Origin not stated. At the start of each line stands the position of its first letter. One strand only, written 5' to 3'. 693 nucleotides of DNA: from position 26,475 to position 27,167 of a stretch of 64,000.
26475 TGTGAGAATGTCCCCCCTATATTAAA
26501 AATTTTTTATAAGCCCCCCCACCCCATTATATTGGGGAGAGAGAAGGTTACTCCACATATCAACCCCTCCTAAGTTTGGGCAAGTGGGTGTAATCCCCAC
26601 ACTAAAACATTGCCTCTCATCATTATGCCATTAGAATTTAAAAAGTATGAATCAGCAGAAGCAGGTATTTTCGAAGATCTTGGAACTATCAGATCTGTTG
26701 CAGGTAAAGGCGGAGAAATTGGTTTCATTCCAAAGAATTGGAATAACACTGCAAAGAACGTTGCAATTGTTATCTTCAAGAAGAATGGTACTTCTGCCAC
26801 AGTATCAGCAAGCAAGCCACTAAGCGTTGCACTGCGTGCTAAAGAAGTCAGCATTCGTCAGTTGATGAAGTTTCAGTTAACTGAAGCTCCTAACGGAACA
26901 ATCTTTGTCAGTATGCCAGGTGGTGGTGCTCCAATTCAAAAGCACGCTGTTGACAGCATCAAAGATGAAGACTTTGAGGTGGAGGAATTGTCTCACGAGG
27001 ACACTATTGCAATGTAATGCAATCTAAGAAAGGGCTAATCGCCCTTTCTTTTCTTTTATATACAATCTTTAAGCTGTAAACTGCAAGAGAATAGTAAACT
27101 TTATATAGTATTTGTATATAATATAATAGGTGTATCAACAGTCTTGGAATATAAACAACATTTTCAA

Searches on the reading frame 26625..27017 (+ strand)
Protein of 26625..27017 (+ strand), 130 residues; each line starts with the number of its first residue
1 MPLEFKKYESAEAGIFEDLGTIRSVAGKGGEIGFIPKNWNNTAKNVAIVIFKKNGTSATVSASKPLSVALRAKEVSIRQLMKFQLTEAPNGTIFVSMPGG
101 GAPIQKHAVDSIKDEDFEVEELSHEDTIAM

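Call 10: search_protein_families(library=phrogs, proteins=[window:26625-27017:+], max_evalue=0.001)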
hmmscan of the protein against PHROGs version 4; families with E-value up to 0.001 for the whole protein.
window:26625-27017:+ (130 aa): 0 families

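Call 11: search_protein_families(library=pfam, proteins=[window:26625-27017:+], max_evalue=0.01)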
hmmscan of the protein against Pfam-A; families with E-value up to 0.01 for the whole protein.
window:26625-27017:+ (130 aa): 0 families

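Call 14: find_related_loci(query=window:26625-27017:+, collection=viral_contigs, flank=4000)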
Query window:26625-27017:+ (130 aa) in viral_contigs; peptide patterns used: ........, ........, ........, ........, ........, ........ (x = any residue, [..] = any of these).
17 stretches matched a pattern; 1 encode a relative of the query (tblastn E <= 1e-3); 1 distinct loci.
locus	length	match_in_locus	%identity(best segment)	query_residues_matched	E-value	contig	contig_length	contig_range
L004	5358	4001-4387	77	1-130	9e-66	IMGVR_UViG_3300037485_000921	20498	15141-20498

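Call 22: find_homologous_proteins(query=window:26625-27017:+, max_evalue=0.001)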
Query window:26625-27017:+ (130 aa): 4 proteins with E <= 0.001 among 15 candidates.
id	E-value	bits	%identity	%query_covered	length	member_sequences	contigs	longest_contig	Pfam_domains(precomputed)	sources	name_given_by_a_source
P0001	4.4e-75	267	97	100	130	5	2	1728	-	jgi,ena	-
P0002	1.8e-66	239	85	100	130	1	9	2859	-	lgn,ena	-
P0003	8.3e-58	212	78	100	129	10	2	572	-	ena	-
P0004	7.9e-31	125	47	100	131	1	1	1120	-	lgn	-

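Call 23: find_encoding_contigs(protein=P0001, flank=3000, max_places=6)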
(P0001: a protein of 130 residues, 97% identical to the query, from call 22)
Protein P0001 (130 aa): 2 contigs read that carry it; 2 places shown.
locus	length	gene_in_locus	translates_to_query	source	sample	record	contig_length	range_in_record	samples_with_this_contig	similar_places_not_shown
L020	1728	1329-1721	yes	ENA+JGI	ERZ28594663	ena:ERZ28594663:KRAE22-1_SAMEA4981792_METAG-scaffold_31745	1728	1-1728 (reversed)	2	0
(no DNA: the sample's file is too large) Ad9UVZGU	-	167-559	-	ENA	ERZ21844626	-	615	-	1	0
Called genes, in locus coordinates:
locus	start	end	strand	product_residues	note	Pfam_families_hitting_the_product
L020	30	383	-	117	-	PF00216:Bac_DNA_binding (faint)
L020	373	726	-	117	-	-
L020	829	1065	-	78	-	-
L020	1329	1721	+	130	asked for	-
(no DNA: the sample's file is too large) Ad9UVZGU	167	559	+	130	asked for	-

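Call 24: find_encoding_contigs(protein=P0002, flank=3000, max_places=10)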
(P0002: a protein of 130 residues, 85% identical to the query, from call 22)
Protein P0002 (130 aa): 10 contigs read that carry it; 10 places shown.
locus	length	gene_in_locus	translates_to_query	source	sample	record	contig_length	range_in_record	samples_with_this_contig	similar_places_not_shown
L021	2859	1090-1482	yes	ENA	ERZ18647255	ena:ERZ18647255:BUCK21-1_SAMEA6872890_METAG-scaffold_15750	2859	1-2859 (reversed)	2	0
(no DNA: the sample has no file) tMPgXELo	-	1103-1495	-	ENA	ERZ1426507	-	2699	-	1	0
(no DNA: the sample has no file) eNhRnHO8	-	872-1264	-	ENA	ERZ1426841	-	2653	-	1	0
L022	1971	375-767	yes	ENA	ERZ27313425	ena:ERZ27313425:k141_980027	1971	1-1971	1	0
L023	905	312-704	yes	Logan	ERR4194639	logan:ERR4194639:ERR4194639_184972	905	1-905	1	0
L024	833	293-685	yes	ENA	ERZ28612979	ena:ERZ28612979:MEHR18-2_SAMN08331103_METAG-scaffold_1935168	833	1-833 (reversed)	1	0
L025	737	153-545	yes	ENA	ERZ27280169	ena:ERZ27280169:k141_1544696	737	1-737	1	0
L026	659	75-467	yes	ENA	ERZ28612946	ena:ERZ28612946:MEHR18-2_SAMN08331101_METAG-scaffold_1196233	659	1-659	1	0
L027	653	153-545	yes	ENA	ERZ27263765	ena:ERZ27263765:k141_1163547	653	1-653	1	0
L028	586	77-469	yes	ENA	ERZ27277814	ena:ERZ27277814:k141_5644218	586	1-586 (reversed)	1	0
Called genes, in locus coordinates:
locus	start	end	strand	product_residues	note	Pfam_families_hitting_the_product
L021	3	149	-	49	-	?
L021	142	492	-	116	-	-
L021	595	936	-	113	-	-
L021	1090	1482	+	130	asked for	-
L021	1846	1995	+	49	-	-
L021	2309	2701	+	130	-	-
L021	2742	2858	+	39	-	?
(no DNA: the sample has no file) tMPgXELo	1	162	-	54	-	?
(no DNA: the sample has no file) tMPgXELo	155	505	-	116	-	-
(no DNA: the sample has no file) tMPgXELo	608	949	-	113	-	-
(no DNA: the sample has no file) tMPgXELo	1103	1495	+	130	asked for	-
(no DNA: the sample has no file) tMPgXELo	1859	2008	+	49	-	-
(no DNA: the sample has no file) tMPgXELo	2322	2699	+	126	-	?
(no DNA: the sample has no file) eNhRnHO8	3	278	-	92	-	?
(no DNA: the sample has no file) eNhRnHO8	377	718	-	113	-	-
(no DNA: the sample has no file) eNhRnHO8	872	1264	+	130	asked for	-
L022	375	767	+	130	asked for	-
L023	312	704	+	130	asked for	-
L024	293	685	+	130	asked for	-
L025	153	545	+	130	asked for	-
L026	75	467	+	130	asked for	-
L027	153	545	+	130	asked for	-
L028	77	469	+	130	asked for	-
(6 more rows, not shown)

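Call 25: find_encoding_contigs(protein=P0003, flank=3000, max_places=6)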
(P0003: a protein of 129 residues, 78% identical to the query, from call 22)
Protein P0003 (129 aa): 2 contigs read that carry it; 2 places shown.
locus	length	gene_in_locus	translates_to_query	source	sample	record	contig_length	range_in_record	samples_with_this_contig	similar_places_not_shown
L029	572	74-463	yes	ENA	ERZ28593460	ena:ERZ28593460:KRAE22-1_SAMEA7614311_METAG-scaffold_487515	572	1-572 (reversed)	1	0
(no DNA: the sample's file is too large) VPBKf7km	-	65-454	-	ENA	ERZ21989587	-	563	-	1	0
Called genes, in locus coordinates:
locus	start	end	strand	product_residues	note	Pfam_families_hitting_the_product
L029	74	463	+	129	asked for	-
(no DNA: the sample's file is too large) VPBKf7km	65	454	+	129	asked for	-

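Call 26: find_encoding_contigs(protein=P0004, flank=3000, max_places=6)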
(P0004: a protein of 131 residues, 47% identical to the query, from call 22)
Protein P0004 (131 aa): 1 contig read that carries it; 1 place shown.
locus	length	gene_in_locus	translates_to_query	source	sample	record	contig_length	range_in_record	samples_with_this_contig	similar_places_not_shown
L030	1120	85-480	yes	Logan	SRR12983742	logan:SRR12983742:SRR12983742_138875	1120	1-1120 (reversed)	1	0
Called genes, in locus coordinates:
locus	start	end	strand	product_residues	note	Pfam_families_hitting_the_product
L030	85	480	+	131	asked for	-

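Call 38: search_dna_similar(query=window:26625-27017:+, collection=phages, mode=protein, max_evalue=0.01, max_rows=20)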
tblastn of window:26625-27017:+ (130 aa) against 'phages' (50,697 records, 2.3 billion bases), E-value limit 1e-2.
No match.

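Call 40: find_encoding_contigs(protein=window:26625-27017:+, flank=10000, max_places=10)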
Protein window:26625-27017:+ (130 aa): 14 contigs read that carry it; 7 places shown.
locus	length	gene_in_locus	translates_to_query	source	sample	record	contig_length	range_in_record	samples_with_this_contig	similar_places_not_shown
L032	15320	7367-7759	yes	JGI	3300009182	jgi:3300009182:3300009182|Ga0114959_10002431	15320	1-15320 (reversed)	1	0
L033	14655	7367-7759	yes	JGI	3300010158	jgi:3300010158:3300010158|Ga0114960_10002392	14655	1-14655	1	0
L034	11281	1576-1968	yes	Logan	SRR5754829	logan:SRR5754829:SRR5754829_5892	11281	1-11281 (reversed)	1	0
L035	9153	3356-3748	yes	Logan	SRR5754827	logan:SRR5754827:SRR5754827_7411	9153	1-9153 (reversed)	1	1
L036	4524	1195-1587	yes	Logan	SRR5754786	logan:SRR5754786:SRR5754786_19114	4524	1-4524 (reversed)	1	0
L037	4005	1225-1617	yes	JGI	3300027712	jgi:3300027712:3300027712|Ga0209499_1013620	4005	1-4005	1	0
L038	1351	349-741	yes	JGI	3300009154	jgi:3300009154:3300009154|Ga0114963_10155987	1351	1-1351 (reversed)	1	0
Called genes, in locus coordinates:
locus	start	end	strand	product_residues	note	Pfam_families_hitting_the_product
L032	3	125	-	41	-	?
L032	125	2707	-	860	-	PF16510:P22_portal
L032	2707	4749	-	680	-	-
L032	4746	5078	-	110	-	-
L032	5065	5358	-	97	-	-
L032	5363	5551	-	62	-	-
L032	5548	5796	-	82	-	-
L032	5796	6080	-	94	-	-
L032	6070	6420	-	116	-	PF00216:Bac_DNA_binding (weak)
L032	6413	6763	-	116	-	-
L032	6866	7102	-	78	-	-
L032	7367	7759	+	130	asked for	-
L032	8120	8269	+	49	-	-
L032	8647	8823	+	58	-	-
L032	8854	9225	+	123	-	-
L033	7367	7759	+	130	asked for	-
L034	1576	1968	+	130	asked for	-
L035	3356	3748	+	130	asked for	-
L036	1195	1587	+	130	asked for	-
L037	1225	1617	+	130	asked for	-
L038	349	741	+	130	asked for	-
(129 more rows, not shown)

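Call 92: search_solved_structures(query=window:26625-27017:+, max_evalue=1)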
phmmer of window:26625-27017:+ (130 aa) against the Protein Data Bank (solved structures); distinct sequences matched with E-value up to 1: 0.

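Call 98: predict_structure(alignment_id=A3)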
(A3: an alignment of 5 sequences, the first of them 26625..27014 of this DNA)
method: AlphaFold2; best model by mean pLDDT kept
length: 130 residues; sequences in the alignment: 5
mean_pLDDT: 55.5   pTM: 0.50
mean pLDDT of the five models: 55.5, 51.1, 50.0, 38.9, 38.7
residues with pLDDT >= 90: 0; 70-90: 18; 50-70: 65; < 50: 47
segments of 3 or more residues with pLDDT < 50: 1-19, 87-102, 119-130
pLDDT, mean of each block of 10 residues (from residue 1): 30 39 69 68 70 68 68 67 53 35 61 54 39
secondary structure, 60 per line:
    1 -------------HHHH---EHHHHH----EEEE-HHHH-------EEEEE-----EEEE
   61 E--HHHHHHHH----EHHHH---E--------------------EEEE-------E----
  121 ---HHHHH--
elements in order: H14-17 H22-26 E31-34 H36-39 E47-51 E57-61 H64-71 H77-80 E105-108 H124-128
